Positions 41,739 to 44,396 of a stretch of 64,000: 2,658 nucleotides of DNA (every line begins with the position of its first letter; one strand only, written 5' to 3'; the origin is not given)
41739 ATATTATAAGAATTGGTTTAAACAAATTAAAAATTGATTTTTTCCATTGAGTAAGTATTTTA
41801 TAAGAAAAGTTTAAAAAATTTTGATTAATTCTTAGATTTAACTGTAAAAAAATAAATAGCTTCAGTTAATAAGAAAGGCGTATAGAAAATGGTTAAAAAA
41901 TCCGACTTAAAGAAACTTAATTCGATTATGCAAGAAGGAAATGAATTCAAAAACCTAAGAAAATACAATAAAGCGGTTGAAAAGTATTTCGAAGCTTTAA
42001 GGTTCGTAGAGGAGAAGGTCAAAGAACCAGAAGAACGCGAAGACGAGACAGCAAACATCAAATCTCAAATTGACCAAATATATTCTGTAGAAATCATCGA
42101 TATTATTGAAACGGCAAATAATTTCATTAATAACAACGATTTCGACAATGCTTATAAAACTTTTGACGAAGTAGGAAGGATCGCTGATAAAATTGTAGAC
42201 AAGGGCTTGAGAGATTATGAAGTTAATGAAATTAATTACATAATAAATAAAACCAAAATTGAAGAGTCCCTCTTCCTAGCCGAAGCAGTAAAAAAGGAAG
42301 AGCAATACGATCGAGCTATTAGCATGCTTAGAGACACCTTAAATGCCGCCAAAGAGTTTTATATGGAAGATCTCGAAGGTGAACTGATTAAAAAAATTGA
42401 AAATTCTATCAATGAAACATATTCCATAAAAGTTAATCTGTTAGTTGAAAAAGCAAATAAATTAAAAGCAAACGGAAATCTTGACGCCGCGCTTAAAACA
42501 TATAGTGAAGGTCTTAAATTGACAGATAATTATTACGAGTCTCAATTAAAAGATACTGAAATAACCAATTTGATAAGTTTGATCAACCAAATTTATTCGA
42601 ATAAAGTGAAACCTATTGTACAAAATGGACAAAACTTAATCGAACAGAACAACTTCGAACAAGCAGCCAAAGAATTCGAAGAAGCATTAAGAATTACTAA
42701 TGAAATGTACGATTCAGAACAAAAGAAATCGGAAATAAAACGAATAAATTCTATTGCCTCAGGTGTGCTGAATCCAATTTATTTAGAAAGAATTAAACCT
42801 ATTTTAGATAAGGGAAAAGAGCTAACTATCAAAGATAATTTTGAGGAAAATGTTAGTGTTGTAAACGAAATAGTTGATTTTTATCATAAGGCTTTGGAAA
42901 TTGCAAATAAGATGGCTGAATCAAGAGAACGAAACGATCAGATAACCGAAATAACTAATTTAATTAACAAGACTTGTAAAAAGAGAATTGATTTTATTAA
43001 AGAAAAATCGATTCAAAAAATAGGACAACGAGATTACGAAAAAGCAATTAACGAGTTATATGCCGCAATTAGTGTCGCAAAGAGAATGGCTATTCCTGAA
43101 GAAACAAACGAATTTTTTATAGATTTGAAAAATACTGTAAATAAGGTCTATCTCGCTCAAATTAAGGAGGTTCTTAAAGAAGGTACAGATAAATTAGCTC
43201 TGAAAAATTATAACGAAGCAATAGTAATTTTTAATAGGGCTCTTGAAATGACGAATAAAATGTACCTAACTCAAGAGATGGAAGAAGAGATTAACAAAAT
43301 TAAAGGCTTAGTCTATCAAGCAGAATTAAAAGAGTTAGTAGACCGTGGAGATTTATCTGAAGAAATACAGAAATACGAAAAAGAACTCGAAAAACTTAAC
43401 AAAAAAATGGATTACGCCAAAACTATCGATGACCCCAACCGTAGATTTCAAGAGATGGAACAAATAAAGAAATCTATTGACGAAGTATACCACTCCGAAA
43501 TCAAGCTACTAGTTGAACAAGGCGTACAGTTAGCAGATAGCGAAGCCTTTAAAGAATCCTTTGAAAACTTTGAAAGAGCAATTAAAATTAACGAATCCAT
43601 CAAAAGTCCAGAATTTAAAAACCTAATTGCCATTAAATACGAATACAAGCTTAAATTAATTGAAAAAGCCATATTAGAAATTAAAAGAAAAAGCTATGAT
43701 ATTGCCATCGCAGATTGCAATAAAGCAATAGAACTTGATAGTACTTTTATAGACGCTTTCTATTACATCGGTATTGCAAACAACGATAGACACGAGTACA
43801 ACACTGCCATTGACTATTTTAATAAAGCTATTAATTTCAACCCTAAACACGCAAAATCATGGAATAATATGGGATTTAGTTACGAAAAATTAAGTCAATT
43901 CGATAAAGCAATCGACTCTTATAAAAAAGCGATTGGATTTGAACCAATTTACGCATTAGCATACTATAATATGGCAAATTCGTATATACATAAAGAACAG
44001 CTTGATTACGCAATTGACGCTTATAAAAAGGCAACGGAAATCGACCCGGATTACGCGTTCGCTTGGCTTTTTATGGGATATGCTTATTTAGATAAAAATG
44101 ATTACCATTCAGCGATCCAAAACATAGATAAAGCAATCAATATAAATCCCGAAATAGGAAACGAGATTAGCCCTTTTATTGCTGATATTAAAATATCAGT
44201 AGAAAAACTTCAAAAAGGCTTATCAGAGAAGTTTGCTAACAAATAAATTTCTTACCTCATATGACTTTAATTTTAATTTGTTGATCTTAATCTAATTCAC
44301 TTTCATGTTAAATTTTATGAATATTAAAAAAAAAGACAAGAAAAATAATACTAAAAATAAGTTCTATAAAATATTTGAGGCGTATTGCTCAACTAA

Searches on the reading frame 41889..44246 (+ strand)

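Call 65: search_protein_families(library=pfam, proteins=[window:41889-44246:+], max_evalue=0.001)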
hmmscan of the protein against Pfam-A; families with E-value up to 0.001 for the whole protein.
window:41889-44246:+ (785 aa): 18 families
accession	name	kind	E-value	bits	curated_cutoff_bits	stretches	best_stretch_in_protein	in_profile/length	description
PF00515.34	TPR_1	-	2.3e-42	141.6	27.8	4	689-722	1-34/34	Tetratricopeptide repeat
PF07719.23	TPR_2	-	2.7e-36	121.1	27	3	689-722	1-34/34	Tetratricopeptide repeat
PF13414.12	TPR_11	-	9e-30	102.5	26.8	3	697-735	2-40/42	TPR repeat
PF13181.12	TPR_8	-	1.7e-24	84.2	25.7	3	691-722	3-34/34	Tetratricopeptide repeat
PF13431.12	TPR_17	-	7.1e-19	66.9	24.4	1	643-675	1-33/34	Tetratricopeptide repeat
PF13424.12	TPR_12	-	1.9e-18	66.8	30.1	1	689-752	3-74/77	Tetratricopeptide repeat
PF14559.12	TPR_19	-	1.8e-13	51.1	25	0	703-754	5-56/68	Tetratricopeptide repeat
PF13428.12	TPR_14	-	8.3e-13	48.1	23.5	0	691-731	3-43/44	Tetratricopeptide repeat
PF13432.12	TPR_16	-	5.3e-11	43.2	32.7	1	664-722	6-64/65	Tetratricopeptide repeat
PF13176.12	TPR_7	-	7e-09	35.5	27.9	0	129-155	4-30/36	Tetratricopeptide repeat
PF25063.1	ARM_TT21_C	-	5.7e-07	30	35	1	636-681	110-155/209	Tetratricopeptide repeat protein 21 C-terminal ARM domain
PF12895.13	ANAPC3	-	6.3e-07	30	27.2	0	601-680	3-81/82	Anaphase-promoting complex, cyclosome, subunit 3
PF23914.1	TPR_CcmH_CycH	-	7e-07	29.6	42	0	719-755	46-82/158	Cytochrome c-type biogenesis protein H TPR domain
PF13174.12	TPR_6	-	7.4e-07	29.9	26.3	0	691-721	2-32/33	Tetratricopeptide repeat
PF13371.12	TPR_9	-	2.8e-06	27.7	35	0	635-682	9-56/73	Tetratricopeptide repeat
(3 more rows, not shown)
